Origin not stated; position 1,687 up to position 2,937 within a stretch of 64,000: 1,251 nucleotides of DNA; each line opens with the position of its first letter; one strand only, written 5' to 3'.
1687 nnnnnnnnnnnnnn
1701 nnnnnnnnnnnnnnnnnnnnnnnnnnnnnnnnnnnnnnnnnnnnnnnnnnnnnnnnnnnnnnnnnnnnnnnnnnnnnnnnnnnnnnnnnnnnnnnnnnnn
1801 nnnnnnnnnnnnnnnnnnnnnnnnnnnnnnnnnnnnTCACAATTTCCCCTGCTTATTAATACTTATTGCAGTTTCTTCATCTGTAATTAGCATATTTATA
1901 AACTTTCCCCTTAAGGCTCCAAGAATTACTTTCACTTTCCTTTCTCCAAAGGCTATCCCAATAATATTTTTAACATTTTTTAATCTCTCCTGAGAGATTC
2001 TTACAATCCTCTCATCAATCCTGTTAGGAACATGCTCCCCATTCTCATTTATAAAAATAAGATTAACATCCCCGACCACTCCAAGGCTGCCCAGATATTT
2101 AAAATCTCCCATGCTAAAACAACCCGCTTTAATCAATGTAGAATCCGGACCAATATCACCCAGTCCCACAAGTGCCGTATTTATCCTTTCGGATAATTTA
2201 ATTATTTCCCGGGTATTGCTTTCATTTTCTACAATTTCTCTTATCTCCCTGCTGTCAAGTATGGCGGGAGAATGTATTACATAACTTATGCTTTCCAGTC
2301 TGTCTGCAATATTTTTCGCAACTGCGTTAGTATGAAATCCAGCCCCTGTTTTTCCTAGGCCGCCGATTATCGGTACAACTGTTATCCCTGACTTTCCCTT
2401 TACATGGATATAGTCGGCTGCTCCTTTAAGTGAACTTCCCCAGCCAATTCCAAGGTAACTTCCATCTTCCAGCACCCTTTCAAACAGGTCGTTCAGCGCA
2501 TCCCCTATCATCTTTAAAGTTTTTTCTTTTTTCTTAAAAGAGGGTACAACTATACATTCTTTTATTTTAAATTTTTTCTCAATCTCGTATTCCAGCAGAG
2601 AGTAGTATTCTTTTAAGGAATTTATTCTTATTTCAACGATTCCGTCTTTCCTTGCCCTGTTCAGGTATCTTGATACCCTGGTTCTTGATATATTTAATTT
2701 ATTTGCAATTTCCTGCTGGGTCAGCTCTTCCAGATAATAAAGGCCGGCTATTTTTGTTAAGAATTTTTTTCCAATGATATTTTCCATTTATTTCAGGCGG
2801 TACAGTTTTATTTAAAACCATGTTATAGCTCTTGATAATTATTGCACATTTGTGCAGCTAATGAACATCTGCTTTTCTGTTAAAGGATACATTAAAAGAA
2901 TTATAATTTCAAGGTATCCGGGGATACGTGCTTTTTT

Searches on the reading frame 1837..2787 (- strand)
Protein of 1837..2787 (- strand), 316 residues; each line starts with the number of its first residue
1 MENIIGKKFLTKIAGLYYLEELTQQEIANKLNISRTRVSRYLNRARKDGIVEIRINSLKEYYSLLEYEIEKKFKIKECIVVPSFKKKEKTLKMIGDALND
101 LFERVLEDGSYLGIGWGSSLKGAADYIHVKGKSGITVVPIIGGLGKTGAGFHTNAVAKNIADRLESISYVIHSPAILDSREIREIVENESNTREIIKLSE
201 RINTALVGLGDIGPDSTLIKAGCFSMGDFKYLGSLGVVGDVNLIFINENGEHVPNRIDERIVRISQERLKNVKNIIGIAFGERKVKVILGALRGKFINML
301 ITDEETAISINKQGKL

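Call 55: find_encoding_contigs(protein=window:1837-2787:-, flank=10000, max_places=3)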
Protein window:1837-2787:- (316 aa): 6 contigs read that carry it; 3 places shown.
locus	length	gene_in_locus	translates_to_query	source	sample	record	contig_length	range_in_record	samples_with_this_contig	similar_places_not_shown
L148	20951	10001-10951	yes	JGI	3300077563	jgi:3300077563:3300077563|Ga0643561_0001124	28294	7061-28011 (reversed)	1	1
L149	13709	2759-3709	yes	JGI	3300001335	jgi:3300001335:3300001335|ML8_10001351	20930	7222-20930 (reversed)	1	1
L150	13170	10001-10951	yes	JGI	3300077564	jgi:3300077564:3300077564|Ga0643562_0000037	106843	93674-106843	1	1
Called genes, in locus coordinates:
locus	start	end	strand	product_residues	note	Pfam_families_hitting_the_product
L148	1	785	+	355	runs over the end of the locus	?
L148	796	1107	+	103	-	PF05258:DciA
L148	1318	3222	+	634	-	PF02518:HATPase_c, PF00204:DNA_gyraseB, PF01751:Toprim, PF00986:DNA_gyraseB_C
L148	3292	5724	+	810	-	PF00521:DNA_topoisoIV, PF03989:DNA_gyraseA_C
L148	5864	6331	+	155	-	PF09685:MamF_MmsF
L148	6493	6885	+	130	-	-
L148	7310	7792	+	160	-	-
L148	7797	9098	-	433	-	PF03611:EIIC-GAT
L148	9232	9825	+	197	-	PF12654:DUF3786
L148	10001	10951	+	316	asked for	PF04545:Sigma70_r4, PF08281:Sigma70_r4_2 (weak), PF12802:MarR_2 (weak), PF13412:HTH_24, PF13545:HTH_Crp_2 (weak), PF04198:Sugar-bind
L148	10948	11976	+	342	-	PF00676:E1_dh, PF02775:TPP_enzyme_C (weak)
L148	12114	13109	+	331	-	PF02779:Transket_pyr, PF02780:Transketolase_C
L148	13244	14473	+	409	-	PF00364:Biotin_lipoyl, PF02817:E3_binding, PF00198:2-oxoacid_dh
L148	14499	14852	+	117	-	-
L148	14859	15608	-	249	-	PF21948:LplA-B_cat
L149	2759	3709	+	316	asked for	PF04545:Sigma70_r4, PF08281:Sigma70_r4_2 (weak), PF12802:MarR_2 (weak), PF13412:HTH_24, PF13545:HTH_Crp_2 (weak), PF04198:Sugar-bind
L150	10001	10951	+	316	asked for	PF04545:Sigma70_r4, PF08281:Sigma70_r4_2 (weak), PF12802:MarR_2 (weak), PF13412:HTH_24, PF13545:HTH_Crp_2 (weak), PF04198:Sugar-bind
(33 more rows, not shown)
